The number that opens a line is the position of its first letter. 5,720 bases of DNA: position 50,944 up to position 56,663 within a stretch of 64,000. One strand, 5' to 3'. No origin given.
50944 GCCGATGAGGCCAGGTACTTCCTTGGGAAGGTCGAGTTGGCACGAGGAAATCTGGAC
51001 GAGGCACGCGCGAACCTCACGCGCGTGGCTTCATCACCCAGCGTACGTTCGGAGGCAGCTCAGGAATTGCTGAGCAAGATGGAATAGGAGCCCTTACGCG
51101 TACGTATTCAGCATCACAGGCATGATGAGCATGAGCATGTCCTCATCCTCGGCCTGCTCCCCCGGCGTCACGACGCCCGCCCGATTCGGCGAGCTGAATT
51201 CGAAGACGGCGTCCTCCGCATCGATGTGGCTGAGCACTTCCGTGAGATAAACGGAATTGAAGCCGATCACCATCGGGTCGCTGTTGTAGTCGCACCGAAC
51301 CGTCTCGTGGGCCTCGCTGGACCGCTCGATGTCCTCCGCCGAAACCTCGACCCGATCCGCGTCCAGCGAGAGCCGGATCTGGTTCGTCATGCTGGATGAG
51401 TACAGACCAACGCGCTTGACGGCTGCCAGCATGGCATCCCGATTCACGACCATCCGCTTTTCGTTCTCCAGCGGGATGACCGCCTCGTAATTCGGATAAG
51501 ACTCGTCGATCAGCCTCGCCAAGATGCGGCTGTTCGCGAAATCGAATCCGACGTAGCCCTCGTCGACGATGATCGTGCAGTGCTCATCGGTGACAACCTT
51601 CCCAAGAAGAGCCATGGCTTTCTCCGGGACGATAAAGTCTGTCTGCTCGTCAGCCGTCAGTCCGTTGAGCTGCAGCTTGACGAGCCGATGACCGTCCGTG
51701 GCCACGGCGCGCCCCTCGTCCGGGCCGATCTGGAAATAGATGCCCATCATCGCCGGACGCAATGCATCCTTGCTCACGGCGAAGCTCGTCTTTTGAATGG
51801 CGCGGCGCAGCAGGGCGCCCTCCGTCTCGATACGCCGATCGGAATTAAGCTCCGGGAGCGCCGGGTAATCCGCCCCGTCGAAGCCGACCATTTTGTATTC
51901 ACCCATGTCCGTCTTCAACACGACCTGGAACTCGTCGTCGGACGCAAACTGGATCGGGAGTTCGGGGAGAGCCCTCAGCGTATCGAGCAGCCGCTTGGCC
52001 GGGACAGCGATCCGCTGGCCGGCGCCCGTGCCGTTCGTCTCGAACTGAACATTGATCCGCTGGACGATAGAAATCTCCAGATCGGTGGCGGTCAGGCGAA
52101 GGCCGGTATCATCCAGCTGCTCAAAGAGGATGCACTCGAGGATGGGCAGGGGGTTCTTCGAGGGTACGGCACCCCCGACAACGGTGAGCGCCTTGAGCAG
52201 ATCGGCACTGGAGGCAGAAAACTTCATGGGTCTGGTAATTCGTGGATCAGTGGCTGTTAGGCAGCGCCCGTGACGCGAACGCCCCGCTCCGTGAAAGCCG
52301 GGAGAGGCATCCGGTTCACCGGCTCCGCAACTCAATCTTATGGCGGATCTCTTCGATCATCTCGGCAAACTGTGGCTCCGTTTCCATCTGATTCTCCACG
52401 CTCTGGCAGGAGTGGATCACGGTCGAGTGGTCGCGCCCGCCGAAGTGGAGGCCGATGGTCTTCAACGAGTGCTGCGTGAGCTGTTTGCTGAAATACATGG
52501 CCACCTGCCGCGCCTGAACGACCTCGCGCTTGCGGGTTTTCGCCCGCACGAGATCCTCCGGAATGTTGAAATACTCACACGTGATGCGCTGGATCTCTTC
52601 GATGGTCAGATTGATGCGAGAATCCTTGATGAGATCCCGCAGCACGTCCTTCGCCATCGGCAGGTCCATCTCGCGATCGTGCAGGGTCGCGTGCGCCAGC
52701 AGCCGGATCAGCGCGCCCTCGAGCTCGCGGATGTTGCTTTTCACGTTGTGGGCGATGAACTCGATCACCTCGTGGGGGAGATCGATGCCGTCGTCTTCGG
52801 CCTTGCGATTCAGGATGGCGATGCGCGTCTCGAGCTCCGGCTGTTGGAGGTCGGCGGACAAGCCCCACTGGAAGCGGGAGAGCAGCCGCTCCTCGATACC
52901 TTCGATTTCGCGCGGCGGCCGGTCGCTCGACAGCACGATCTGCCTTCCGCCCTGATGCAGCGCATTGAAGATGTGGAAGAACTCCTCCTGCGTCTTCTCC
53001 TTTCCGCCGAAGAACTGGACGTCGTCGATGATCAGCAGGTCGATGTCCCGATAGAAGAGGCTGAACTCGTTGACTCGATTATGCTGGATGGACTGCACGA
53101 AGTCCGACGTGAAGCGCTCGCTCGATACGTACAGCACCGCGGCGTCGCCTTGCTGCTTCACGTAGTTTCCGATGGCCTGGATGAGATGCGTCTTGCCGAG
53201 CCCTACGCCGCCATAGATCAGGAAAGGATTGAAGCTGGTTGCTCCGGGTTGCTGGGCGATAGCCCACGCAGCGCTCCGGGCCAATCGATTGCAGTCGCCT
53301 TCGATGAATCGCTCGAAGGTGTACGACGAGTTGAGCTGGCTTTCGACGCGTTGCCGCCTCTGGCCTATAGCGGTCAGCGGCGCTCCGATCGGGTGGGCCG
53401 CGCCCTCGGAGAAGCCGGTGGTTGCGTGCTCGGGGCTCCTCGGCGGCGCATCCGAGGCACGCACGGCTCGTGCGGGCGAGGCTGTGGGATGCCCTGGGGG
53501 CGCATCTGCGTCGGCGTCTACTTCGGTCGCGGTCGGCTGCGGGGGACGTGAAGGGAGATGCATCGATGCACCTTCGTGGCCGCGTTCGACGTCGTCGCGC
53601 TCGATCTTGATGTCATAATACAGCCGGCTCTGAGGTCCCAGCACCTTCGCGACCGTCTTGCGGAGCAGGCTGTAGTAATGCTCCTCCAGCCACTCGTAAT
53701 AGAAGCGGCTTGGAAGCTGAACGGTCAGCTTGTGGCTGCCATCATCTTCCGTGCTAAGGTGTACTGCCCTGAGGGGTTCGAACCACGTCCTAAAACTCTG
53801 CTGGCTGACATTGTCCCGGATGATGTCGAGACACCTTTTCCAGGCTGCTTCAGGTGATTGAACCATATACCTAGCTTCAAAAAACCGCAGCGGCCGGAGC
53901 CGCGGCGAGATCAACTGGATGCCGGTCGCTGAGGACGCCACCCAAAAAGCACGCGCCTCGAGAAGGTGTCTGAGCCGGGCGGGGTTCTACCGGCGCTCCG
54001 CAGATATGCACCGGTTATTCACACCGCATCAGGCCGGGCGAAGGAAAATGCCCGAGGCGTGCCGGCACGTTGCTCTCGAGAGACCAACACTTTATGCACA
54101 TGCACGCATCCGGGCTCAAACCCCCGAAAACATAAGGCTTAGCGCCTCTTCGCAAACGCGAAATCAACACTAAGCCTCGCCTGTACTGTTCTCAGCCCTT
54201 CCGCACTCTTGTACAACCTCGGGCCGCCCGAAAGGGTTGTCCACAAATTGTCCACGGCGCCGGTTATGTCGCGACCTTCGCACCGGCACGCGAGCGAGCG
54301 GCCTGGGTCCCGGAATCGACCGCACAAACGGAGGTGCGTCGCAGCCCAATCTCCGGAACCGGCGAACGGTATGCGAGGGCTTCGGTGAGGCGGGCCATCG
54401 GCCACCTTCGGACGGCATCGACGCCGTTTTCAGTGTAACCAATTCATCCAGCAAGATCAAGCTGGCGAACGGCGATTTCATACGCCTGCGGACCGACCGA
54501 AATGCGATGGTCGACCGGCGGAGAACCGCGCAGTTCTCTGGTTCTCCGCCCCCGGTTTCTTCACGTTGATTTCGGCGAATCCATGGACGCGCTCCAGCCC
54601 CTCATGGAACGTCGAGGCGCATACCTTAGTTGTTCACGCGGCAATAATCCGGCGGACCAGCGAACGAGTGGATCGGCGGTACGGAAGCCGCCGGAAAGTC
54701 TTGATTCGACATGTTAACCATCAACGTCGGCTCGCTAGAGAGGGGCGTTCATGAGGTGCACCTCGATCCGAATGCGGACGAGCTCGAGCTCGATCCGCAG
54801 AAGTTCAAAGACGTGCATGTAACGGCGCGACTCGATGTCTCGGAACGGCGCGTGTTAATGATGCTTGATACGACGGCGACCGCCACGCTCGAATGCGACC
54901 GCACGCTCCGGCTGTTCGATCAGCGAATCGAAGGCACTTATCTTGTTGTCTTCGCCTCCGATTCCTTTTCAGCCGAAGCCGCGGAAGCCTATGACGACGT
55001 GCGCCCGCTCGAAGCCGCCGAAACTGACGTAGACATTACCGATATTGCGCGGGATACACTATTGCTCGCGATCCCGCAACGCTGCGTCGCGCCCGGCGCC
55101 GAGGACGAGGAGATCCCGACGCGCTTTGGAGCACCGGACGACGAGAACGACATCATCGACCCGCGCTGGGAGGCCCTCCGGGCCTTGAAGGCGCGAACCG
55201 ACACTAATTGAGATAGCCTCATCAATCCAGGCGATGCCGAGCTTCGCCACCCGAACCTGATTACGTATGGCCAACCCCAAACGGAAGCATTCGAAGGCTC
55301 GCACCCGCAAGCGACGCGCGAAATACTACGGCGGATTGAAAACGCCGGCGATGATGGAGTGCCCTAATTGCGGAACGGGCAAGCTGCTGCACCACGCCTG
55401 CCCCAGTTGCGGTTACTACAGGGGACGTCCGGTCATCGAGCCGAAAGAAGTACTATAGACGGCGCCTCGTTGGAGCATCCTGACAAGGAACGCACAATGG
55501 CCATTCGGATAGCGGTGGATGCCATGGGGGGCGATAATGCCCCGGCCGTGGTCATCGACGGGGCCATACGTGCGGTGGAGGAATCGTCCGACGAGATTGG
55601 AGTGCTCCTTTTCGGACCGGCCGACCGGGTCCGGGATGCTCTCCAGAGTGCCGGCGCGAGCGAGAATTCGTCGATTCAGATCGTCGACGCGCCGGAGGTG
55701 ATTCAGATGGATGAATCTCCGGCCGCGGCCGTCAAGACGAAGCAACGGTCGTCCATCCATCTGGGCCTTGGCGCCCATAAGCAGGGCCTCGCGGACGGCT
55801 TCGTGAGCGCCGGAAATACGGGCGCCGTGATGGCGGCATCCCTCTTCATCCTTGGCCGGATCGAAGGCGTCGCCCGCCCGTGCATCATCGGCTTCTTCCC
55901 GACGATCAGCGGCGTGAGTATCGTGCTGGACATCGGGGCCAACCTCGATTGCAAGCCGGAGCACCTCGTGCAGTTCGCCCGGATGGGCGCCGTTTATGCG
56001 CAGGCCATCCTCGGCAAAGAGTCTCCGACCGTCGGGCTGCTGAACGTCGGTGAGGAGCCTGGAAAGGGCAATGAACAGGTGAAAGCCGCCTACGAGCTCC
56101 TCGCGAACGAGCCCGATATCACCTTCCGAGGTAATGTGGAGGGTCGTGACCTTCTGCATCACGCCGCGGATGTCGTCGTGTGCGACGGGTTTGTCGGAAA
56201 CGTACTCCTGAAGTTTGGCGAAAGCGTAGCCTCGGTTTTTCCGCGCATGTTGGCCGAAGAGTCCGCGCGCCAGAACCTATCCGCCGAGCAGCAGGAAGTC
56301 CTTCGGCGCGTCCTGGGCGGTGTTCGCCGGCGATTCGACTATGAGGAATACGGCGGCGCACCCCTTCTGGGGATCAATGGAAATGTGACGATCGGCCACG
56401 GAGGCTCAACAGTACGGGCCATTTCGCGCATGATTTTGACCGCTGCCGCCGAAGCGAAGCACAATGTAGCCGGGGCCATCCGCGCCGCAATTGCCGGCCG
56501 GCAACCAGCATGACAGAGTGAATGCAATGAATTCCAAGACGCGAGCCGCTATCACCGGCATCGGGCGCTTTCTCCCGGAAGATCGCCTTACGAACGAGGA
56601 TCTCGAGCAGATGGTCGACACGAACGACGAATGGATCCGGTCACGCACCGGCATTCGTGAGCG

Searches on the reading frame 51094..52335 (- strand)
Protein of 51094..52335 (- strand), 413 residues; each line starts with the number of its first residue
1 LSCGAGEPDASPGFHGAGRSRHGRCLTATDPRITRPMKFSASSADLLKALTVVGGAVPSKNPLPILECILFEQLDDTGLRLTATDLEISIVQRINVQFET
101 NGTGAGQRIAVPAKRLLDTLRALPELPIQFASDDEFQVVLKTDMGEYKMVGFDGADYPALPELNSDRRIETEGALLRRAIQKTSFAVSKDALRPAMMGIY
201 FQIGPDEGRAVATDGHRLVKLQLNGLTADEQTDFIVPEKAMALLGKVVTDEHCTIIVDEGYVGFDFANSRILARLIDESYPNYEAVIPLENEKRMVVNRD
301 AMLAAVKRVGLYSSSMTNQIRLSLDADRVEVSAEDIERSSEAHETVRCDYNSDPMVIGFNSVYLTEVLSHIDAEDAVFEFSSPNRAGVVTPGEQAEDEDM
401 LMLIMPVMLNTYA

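Call 7: search_protein_families(library=pfam, proteins=[window:51094-52335:-])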
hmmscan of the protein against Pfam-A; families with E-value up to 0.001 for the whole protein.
window:51094-52335:- (413 aa): 3 families
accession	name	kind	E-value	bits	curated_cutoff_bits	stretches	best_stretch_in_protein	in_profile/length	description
PF02767.21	DNA_pol3_beta_2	-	7.6e-25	87.9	27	1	174-282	5-116/116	DNA polymerase III beta subunit, central domain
PF02768.20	DNA_pol3_beta_3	-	2.4e-23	82.7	27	1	286-407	3-120/121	DNA polymerase III beta subunit, C-terminal domain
PF00712.24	DNA_pol3_beta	-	8.4e-22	78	24.4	1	37-161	1-120/120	DNA polymerase III beta subunit, N-terminal domain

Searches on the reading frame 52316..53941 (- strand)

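Call 7: search_protein_families(library=pfam, proteins=[window:52316-53941:-])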
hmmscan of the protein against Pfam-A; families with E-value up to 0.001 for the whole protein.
window:52316-53941:- (541 aa): 8 families
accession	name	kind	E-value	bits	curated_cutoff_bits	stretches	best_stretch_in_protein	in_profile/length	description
PF00308.24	Bac_DnaA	-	2.5e-66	223.3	23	1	203-363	1-161/162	Bacterial DnaA ATPAse domain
PF08299.17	Bac_DnaA_C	-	1e-28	99.6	31.5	1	447-515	1-69/69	Bacterial dnaA protein helix-turn-helix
PF11638.13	DnaA_N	-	2.4e-17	62.8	24.6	1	32-97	2-63/65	DnaA N-terminal domain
PF22688.2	Hda_lid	-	2.7e-06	27.7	27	1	372-434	3-65/65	Hda, lid domain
PF01695.23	IstB_IS21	-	3.4e-06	27.2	24.1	1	241-342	96-195/238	IstB-like ATP binding protein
PF00004.35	AAA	-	0.00029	21.7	21.2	1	241-341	2-110/131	ATPase family associated with various cellular activities (AAA)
PF13401.12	AAA_22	-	0.00058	20.6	27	0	241-275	9-42/130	AAA domain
PF10412.15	TrwB_AAD_bind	-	0.00071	19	20.5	0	240-284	18-62/387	Type IV secretion-system coupling protein DNA-binding domain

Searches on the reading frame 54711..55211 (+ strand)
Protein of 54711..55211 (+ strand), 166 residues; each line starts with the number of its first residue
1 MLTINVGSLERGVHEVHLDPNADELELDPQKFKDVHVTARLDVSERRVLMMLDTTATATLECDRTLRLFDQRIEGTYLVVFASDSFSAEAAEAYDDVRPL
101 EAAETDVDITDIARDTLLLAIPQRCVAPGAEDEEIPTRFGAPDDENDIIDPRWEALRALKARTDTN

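Call 7: search_protein_families(library=pfam, proteins=[window:54711-55211:+])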
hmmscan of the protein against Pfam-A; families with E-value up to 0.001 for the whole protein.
window:54711-55211:+ (166 aa): 1 family
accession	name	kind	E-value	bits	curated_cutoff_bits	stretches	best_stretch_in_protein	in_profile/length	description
PF02620.22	YceD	-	4.4e-16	59.4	33.2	1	53-160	4-119/119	Large ribosomal RNA subunit accumulation protein YceD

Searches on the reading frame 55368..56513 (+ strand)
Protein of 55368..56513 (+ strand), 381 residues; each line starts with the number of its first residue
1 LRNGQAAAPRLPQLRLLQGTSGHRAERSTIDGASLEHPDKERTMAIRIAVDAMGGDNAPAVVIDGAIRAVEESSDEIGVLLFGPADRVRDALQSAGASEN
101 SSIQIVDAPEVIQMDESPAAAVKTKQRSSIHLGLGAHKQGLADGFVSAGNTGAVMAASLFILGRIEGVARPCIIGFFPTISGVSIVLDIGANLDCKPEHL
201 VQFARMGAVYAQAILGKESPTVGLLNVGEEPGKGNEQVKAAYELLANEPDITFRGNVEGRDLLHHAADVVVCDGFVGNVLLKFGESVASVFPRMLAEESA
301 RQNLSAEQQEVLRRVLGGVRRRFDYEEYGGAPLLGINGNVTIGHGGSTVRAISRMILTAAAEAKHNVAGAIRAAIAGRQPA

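Call 7: search_protein_families(library=pfam, proteins=[window:55368-56513:+])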
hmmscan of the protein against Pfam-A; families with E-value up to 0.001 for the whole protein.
window:55368-56513:+ (381 aa): 1 family
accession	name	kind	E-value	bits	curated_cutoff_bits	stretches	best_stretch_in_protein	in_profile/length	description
PF02504.20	FA_synthesis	-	3.6e-100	335.6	29.1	1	46-368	1-322/324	Fatty acid synthesis protein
